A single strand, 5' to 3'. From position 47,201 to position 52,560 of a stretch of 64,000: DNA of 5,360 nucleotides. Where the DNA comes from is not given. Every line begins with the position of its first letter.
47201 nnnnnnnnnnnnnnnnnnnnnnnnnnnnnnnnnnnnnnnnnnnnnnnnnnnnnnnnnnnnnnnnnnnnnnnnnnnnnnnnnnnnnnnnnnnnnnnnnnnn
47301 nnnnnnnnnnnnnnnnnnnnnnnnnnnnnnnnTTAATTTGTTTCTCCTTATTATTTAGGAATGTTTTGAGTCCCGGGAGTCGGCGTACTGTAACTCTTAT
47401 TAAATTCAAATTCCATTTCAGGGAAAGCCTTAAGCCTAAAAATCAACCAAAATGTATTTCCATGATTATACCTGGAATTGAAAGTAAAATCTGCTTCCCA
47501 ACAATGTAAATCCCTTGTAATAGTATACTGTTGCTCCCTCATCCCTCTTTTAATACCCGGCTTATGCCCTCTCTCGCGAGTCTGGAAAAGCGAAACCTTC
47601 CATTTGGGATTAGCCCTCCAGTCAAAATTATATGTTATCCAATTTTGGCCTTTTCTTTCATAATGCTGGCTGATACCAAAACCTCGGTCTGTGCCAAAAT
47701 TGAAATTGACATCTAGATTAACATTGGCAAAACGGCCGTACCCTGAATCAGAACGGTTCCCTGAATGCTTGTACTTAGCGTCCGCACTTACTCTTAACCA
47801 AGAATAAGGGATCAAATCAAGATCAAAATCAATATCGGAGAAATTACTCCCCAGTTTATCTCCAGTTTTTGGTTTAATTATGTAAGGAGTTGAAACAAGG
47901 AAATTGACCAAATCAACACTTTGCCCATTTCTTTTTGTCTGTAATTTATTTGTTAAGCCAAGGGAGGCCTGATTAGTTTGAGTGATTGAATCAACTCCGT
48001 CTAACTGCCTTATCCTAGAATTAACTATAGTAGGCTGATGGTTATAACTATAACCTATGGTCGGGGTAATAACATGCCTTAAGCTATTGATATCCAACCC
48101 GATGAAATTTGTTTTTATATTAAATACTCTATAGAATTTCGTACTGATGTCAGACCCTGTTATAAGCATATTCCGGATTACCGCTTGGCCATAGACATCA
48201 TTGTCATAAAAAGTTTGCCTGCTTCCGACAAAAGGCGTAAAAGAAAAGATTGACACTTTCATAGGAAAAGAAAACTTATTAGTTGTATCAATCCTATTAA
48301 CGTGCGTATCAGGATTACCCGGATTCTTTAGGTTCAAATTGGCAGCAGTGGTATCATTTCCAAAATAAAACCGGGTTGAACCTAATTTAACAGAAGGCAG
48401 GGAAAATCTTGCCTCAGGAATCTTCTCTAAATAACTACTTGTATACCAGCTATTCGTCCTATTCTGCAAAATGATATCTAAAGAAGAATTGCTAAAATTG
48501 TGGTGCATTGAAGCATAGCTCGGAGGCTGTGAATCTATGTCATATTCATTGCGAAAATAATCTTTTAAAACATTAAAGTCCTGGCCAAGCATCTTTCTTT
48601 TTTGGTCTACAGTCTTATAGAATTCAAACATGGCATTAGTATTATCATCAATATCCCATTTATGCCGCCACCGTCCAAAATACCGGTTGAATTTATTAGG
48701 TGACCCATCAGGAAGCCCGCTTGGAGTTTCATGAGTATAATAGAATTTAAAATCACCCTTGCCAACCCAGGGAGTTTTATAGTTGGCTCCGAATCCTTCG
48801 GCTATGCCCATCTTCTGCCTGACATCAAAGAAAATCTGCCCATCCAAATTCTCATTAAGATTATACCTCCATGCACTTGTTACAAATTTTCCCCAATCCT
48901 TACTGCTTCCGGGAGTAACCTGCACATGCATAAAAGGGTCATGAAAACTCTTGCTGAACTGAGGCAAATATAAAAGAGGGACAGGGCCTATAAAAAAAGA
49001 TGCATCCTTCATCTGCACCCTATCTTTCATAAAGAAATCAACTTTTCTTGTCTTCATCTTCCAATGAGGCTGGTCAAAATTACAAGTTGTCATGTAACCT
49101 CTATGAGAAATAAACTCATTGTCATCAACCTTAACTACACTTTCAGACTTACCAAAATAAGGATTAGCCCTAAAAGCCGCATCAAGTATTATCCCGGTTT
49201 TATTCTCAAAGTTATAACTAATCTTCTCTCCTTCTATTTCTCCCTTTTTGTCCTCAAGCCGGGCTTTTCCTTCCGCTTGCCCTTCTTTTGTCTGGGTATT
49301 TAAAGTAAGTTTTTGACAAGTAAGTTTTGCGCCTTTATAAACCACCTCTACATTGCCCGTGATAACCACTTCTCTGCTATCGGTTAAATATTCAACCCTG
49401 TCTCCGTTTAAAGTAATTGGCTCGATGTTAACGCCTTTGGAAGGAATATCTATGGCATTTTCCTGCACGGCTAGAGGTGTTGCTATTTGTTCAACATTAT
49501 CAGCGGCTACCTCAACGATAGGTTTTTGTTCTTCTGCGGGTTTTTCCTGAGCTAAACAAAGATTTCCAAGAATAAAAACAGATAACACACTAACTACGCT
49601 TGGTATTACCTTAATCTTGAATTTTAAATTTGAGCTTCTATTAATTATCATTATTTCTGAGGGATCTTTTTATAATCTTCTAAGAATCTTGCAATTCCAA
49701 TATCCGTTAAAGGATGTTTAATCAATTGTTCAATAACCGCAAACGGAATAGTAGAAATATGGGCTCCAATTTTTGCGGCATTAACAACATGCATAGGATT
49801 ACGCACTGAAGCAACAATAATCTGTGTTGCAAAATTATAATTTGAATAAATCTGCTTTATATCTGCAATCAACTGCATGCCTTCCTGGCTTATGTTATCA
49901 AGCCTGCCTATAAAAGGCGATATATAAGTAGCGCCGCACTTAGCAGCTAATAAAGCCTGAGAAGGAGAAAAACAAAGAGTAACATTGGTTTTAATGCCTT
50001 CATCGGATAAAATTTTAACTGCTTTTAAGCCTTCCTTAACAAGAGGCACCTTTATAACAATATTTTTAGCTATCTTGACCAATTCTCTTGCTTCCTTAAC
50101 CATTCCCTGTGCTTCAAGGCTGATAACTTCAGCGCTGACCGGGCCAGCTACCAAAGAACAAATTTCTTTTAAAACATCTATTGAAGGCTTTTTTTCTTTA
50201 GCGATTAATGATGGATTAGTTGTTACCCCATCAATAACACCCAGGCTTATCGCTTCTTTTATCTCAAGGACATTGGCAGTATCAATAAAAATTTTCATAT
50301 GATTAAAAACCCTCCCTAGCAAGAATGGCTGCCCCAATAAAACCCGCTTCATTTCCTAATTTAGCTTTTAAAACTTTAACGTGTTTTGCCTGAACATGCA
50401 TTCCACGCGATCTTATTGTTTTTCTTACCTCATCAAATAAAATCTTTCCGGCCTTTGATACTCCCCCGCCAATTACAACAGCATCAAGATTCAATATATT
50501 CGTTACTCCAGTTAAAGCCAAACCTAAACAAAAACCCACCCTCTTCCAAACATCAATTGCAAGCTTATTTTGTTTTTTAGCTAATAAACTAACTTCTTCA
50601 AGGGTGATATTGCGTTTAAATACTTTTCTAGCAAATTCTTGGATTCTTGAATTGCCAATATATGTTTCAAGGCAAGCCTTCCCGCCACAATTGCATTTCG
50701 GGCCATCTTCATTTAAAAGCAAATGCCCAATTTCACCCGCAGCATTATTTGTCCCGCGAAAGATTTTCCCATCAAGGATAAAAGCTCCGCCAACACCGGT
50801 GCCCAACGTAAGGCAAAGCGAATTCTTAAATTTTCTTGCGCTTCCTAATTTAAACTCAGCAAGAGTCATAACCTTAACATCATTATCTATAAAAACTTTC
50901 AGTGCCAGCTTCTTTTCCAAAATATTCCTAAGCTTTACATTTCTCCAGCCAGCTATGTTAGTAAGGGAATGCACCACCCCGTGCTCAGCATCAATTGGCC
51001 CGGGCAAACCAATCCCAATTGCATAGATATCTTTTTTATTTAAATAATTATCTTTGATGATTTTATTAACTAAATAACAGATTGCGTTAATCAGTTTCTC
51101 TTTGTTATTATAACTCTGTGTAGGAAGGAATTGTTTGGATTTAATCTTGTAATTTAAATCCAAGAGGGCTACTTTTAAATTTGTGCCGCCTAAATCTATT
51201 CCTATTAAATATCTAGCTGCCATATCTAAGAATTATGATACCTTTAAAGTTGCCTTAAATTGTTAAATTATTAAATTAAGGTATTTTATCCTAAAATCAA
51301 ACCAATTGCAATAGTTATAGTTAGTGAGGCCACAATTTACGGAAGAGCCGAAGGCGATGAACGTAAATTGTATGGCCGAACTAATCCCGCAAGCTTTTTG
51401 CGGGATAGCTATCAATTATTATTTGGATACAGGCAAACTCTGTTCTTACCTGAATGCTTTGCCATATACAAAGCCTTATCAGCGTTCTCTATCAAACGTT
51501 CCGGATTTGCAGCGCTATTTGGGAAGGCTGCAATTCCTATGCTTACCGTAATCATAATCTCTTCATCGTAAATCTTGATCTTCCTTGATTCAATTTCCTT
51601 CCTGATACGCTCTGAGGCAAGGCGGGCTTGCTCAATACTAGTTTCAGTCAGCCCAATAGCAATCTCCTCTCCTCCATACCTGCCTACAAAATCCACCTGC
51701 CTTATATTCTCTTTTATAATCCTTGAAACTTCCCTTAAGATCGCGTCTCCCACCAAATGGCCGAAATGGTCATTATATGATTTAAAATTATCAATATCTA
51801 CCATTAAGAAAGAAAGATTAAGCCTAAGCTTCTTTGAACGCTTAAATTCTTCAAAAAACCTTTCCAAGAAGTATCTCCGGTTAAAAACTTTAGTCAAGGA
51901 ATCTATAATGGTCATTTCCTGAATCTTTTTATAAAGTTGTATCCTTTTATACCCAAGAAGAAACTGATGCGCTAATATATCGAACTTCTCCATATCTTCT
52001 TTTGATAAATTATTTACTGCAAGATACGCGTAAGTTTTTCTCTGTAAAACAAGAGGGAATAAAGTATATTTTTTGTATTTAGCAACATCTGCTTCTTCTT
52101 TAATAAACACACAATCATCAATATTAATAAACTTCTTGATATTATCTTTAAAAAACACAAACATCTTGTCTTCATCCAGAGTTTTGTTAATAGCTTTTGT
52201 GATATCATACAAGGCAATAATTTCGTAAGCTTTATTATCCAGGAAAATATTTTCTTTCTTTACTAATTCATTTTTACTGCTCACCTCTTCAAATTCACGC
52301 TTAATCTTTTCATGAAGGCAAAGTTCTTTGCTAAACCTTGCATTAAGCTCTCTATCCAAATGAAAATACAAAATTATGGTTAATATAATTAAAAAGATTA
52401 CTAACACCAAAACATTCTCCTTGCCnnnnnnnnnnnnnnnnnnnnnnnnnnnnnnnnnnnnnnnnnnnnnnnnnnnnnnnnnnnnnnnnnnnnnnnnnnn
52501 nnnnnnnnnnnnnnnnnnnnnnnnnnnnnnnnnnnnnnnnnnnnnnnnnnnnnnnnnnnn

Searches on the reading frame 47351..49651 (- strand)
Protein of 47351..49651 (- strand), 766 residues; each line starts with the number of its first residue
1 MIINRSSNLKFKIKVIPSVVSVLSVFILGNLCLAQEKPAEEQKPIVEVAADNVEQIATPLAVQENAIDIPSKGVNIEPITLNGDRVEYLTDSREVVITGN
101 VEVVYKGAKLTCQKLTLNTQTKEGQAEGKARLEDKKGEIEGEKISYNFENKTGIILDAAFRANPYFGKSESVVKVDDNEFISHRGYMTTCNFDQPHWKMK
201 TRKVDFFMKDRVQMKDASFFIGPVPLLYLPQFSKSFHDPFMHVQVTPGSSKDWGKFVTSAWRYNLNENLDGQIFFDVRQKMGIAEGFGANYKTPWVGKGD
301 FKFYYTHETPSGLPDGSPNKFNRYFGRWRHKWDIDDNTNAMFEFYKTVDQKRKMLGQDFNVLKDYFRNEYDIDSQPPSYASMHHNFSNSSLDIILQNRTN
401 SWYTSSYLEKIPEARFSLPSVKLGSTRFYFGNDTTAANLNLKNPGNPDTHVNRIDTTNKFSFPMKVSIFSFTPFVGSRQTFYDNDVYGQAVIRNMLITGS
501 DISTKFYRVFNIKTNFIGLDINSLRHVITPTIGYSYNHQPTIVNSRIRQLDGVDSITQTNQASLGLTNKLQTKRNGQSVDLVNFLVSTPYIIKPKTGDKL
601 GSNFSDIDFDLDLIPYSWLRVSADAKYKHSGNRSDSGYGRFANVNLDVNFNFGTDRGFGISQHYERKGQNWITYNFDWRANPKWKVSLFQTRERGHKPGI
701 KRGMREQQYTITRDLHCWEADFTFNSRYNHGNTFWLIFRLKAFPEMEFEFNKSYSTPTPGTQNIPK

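Call 9: search_protein_families(library=pfam, proteins=[window:47351-49651:-])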
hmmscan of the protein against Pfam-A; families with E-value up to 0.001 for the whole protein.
window:47351-49651:- (766 aa): 3 families
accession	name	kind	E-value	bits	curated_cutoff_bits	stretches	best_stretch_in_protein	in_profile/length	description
PF04453.20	LptD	-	9.6e-09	35.4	22.4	1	322-684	2-384/384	LPS transport system D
PF06835.18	LptC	-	7.9e-05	22.8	21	1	76-152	82-163/175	Lipopolysaccharide-assembly, LptC-related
PF03968.19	LptD_N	-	0.00032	21.4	20.4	0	128-150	89-111/113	LptA/(LptD N-terminal domain) LPS transport protein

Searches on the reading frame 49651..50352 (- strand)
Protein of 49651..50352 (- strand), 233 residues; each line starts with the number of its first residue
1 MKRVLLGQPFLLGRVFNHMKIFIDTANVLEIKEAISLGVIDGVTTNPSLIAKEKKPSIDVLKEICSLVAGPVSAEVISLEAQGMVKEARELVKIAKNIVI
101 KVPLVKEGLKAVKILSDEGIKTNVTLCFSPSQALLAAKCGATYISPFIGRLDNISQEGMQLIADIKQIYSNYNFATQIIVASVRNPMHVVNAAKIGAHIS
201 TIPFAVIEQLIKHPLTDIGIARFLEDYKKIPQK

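Call 40: search_protein_families(library=pfam, proteins=[window:49651-50352:-])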
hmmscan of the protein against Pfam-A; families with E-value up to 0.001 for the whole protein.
window:49651-50352:- (233 aa): 1 family
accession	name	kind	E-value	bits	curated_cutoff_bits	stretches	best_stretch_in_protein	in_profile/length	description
PF00923.25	TAL_FSA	-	1.7e-61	208.5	27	1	21-217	1-268/285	Transaldolase/Fructose-6-phosphate aldolase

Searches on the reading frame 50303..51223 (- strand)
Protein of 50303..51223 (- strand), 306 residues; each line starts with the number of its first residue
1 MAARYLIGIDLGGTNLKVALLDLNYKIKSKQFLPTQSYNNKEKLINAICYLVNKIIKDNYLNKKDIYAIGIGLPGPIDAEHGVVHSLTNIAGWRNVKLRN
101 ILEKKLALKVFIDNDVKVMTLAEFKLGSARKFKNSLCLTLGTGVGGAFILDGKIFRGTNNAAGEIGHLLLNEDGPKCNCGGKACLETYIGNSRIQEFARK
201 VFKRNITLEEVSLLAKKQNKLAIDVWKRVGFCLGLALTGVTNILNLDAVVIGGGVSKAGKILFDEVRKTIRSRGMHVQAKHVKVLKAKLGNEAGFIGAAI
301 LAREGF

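Call 40: search_protein_families(library=pfam, proteins=[window:50303-51223:-])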
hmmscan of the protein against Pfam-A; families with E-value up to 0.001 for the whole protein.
window:50303-51223:- (306 aa): 1 family
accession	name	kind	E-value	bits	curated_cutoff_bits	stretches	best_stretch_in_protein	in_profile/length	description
PF00480.26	ROK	-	2.4e-69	234.6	22.9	1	7-304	2-293/294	ROK family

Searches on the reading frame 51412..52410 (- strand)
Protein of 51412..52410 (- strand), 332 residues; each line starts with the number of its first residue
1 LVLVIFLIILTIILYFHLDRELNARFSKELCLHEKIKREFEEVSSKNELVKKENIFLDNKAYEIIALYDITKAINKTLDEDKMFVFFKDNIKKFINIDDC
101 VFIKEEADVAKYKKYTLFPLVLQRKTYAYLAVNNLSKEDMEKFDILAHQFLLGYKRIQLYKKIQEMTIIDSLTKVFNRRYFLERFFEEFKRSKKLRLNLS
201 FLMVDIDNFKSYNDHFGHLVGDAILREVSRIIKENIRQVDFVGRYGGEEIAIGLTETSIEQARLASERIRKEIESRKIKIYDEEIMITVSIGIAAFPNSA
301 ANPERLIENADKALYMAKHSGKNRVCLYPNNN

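Call 42: search_protein_families(library=pfam, proteins=[window:51412-52410:-])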
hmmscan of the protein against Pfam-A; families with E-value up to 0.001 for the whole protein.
window:51412-52410:- (332 aa): 1 family
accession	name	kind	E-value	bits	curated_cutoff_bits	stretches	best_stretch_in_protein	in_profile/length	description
PF00990.26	GGDEF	-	2.3e-47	161.2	23.8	1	168-324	2-161/161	Diguanylate cyclase, GGDEF domain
